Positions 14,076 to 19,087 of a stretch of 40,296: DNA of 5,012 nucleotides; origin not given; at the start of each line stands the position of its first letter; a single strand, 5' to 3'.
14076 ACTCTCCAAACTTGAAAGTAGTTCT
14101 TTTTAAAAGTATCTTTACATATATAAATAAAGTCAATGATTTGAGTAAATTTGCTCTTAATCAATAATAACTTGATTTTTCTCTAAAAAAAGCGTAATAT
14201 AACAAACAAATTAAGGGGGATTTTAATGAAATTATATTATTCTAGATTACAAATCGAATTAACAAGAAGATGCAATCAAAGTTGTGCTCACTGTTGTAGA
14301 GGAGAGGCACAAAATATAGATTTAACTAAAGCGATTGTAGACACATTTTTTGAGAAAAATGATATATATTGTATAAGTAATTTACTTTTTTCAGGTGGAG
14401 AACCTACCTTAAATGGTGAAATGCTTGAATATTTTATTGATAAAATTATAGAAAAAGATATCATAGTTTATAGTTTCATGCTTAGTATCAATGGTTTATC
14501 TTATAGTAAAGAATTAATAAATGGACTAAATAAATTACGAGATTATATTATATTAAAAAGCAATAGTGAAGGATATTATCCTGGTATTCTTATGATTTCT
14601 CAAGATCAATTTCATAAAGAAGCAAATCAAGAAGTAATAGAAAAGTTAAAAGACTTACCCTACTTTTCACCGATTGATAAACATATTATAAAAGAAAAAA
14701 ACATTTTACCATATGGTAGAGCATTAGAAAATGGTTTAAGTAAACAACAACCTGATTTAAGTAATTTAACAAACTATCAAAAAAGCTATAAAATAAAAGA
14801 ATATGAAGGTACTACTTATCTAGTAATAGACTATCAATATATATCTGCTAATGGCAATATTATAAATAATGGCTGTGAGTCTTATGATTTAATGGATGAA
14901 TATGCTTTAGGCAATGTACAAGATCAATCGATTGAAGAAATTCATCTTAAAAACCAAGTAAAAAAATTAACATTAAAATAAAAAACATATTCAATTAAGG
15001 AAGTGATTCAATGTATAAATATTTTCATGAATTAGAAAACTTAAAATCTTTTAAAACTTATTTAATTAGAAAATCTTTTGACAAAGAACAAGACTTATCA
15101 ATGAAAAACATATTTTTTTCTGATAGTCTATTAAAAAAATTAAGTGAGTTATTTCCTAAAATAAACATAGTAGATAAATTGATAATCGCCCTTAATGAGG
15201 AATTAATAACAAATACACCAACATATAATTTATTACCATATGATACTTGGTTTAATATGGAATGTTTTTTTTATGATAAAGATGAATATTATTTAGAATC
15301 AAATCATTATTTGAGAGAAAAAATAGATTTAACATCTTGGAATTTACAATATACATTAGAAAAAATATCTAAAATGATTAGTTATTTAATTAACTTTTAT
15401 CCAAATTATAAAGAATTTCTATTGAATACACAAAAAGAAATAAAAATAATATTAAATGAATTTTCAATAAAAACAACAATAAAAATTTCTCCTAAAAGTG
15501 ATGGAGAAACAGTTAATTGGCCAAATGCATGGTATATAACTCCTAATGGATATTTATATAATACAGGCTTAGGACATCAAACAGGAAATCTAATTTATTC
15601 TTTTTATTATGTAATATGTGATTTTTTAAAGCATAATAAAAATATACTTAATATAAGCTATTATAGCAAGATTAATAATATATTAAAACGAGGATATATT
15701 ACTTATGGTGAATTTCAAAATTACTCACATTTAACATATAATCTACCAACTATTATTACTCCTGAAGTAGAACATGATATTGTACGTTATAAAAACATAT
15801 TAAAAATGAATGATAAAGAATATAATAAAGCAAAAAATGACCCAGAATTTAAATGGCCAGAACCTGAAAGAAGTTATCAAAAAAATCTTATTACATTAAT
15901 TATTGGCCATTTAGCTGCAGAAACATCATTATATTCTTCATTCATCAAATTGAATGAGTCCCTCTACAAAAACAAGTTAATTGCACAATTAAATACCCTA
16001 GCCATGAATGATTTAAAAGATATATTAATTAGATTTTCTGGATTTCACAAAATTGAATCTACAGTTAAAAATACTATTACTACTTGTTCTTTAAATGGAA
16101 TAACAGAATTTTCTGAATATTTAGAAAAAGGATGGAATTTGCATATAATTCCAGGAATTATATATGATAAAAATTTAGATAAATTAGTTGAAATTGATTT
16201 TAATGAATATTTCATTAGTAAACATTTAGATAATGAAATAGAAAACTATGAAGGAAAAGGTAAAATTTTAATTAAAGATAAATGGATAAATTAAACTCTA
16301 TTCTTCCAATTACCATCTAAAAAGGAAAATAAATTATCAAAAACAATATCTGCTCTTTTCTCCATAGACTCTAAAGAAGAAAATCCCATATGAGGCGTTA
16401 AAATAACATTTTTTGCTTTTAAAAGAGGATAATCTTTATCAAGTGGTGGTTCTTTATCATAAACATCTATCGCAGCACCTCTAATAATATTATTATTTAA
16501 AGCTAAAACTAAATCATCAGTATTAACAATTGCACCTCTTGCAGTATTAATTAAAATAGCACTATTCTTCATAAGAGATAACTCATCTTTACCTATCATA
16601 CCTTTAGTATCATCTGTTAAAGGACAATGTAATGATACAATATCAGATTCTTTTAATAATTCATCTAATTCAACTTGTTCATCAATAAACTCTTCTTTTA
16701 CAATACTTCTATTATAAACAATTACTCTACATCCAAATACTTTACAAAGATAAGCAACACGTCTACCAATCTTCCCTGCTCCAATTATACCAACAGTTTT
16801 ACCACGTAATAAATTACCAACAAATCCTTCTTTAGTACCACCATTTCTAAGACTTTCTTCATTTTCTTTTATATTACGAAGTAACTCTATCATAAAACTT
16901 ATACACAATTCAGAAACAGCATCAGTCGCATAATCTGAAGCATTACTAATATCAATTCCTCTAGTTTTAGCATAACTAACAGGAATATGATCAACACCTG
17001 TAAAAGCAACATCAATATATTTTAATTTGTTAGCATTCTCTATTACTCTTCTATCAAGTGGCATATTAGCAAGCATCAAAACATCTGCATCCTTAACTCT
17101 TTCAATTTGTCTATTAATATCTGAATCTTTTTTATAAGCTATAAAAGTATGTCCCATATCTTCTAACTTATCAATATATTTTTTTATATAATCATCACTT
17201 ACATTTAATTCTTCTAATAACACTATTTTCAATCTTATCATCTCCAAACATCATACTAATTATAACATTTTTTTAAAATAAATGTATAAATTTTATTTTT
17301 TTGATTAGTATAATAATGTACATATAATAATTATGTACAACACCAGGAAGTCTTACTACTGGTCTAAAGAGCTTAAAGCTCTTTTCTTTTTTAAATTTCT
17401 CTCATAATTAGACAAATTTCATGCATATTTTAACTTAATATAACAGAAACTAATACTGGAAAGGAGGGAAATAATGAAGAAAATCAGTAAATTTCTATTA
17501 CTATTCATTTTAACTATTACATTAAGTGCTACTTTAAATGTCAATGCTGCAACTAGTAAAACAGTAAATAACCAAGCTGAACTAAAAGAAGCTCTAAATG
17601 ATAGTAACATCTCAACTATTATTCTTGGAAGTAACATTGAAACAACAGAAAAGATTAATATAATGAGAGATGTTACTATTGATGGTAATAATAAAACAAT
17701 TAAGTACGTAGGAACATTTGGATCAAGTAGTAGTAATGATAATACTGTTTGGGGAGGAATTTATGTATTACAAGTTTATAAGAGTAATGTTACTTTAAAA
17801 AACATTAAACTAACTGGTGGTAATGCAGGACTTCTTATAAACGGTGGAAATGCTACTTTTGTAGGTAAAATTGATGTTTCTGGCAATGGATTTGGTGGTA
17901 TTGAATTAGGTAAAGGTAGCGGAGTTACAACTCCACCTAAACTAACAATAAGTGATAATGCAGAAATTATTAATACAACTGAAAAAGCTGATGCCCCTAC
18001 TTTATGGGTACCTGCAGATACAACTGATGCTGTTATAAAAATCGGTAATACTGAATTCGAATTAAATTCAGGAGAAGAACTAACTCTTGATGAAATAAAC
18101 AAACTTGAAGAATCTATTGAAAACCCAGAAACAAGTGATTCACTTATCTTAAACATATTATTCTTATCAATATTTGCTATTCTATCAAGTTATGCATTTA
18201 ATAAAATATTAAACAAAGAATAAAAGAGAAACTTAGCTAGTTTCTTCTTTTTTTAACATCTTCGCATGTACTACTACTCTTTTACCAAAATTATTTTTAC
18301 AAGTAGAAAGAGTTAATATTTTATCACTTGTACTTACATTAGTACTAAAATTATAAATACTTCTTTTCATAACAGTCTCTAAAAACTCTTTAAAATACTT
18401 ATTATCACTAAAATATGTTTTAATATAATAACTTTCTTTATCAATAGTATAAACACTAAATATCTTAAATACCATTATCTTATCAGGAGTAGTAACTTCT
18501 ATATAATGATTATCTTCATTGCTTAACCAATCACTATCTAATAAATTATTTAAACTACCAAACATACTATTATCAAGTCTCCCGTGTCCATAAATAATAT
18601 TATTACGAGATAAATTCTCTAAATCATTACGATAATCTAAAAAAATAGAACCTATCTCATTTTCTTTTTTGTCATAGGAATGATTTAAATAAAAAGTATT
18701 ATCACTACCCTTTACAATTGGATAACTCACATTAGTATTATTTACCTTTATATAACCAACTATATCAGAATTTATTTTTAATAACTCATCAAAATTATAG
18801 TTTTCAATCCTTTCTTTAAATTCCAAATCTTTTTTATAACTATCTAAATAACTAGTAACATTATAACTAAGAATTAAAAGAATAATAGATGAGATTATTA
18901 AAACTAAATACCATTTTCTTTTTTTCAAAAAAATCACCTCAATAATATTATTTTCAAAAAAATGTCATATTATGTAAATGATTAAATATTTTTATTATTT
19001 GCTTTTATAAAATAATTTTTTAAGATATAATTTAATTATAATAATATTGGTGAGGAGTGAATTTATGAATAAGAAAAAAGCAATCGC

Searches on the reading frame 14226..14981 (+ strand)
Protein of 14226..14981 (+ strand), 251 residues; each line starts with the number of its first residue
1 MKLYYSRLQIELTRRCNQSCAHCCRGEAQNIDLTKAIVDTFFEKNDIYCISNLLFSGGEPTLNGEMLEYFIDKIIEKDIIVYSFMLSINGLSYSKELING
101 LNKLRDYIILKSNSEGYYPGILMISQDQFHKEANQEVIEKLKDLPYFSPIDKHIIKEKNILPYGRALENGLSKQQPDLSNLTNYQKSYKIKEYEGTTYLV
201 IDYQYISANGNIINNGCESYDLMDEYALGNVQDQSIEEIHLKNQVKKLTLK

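Call 3: search_protein_families(library=pfam, proteins=[window:14226-14981:+], max_evalue=0.01)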
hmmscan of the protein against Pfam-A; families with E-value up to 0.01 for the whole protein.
window:14226-14981:+ (251 aa): 2 families
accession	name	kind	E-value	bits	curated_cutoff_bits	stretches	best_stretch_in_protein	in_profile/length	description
PF04055.27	Radical_SAM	-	1.3e-07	32.4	29.5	1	10-107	1-104/166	Radical SAM superfamily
PF13353.11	Fer4_12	-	4.6e-05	24.2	22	1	15-93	14-94/137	4Fe-4S single cluster domain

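Call 4: search_protein_families(library=ncbifam, proteins=[window:14226-14981:+], max_evalue=0.01)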
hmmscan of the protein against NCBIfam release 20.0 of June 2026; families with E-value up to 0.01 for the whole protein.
window:14226-14981:+ (251 aa): 29 families (the best 25 are shown)
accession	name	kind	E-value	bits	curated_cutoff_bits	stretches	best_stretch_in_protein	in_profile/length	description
TIGR04317.1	W_rSAM_matur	equivalog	1.5e-08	34.1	380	1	7-101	5-98/349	tungsten cofactor oxidoreductase radical SAM maturase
TIGR04167.1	rSAM_SeCys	equivalog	8.4e-07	28.5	300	1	7-78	9-81/303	arsenosugar biosynthesis radical SAM (seleno)protein ArsS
TIGR02668.1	moaA_archaeal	equivalog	1.3e-06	27.7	325.25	1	7-76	11-82/303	GTP 3',8-cyclase MoaA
NF050035.1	rSAM_WgK_link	exception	1.7e-06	27.3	650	1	8-105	11-108/367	radical SAM/SPASM peptide maturase WgkB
NF001199.0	PRK00164.2-1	equivalog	2.6e-06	26.8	231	1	7-79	13-87/308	GTP 3',8-cyclase MoaA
TIGR03977.1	rSAM_pair_HxsC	equivalog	2.7e-06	26.5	267.9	1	12-96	31-114/292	His-Xaa-Ser system radical SAM maturase HxsC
NF050038.1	rSAM_RiPP_GggB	equivalog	3.6e-06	26.2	650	1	8-110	44-152/398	streptosactin maturase GggB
TIGR04347.1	pseudo_SAM_Halo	equivalog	4.5e-06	26.2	525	1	11-96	43-127/390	TIGR04347 family pseudo-SAM/SPASM protein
TIGR04054.1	rSAM_NirJ1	equivalog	1.9e-05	23.5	650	1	11-102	41-131/387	putative heme d1 biosynthesis radical SAM protein NirJ1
NF047865.1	rSAM_PapB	equivalog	2.1e-05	23.9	340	1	6-78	3-82/330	PapB family radical SAM/SPASM ranthipeptide maturase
TIGR04078.1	rSAM_yydG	equivalog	2.9e-05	23.7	300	1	8-83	3-83/309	YydG family radical SAM peptide epimerase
TIGR04546.1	rSAM_ahbC_deAc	equivalog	3.4e-05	22.8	650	1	11-79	44-114/390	12,18-didecarboxysiroheme deacetylase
TIGR04051.1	rSAM_NirJ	equivalog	6.5e-05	22.1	515.45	1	11-103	7-98/354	heme d1 biosynthesis radical SAM protein NirJ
TIGR02666.1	moaA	equivalog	7e-05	21.9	284.05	1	7-96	11-106/336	GTP 3',8-cyclase MoaA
TIGR04478.1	rSAM_YfkAB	equivalog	0.00011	21.6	250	1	6-73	25-94/363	radical SAM/CxCxxxxC motif protein YfkAB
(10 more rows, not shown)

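Call 5: search_protein_families(library=padloc, proteins=[window:14226-14981:+], max_evalue=0.01)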
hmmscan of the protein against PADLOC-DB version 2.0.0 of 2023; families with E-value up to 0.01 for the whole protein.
window:14226-14981:+ (251 aa): 2 families
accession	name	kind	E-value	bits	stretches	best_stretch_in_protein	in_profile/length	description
PDLC02903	pVip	-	9e-07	26.6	1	10-108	4-96/257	Viperins not associated with kinases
PDLC02904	pVip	-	8.5e-05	20.2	1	11-79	8-77/262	Viperins associated with kinases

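Call 6: search_protein_families(library=phrogs, proteins=[window:14226-14981:+], max_evalue=0.01)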
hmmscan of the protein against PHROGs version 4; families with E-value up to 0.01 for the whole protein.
window:14226-14981:+ (251 aa): 3 families
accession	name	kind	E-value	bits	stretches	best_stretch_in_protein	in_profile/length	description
phrog_1802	-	other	5.6e-08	33.1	1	8-103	46-152/556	radical SAM domain-containing protein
phrog_13987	-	other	9.9e-06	26.1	1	4-90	13-101/274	radical SAM domain-containing protein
phrog_15140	-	other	0.00021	21.3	1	12-97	93-177/366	radical SAM domain-containing protein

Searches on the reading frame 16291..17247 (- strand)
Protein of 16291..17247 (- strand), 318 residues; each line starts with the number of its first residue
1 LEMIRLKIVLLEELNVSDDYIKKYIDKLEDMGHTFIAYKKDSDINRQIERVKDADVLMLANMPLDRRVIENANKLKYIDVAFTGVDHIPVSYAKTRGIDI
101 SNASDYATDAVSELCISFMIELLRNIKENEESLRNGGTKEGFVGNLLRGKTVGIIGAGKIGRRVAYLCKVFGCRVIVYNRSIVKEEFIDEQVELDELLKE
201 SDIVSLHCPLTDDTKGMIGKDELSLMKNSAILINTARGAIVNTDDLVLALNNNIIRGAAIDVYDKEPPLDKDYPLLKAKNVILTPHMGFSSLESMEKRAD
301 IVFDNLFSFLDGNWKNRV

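Call 55: search_protein_families(library=pfam, proteins=[window:16291-17247:-], max_evalue=0.001)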
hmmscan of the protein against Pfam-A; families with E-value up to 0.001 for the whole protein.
window:16291-17247:- (318 aa): 5 families
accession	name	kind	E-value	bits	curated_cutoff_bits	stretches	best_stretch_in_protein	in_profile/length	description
PF02826.25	2-Hacid_dh_C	-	3.7e-61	206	25.1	1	117-288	2-178/178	D-isomer specific 2-hydroxyacid dehydrogenase, NAD binding domain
PF00389.36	2-Hacid_dh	-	1.2e-23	83.7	24.6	1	18-313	8-128/134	D-isomer specific 2-hydroxyacid dehydrogenase, catalytic domain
PF01488.26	Shikimate_DH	-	6.9e-05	23.4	24.3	1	147-193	10-57/138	Shikimate / quinate 5-dehydrogenase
PF00670.27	AdoHcyase_NAD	-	0.00028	21.5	27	1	146-236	20-110/162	S-adenosyl-L-homocysteine hydrolase, NAD binding domain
PF03446.21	NAD_binding_2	-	0.00061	20.3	21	0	151-246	1-103/161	NAD binding domain of 6-phosphogluconate dehydrogenase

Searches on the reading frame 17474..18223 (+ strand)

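Call 55: search_protein_families(library=pfam, proteins=[window:17474-18223:+], max_evalue=0.001)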
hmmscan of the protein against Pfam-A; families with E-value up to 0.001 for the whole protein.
window:17474-18223:+ (249 aa): 1 family
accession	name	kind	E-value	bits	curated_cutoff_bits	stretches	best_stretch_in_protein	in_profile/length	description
PF20585.4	Pectate_lyase_5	-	1.1e-10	42.2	24.3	1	29-121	2-96/126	Putative pectate lyase-like adhesive domain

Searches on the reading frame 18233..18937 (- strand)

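Call 55: search_protein_families(library=pfam, proteins=[window:18233-18937:-], max_evalue=0.001)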
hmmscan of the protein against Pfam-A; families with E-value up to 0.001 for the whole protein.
window:18233-18937:- (234 aa): 1 family
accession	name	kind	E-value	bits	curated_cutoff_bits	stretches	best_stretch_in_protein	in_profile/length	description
PF04203.18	Sortase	-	8e-16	58.4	26.6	1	63-227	1-124/125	Sortase domain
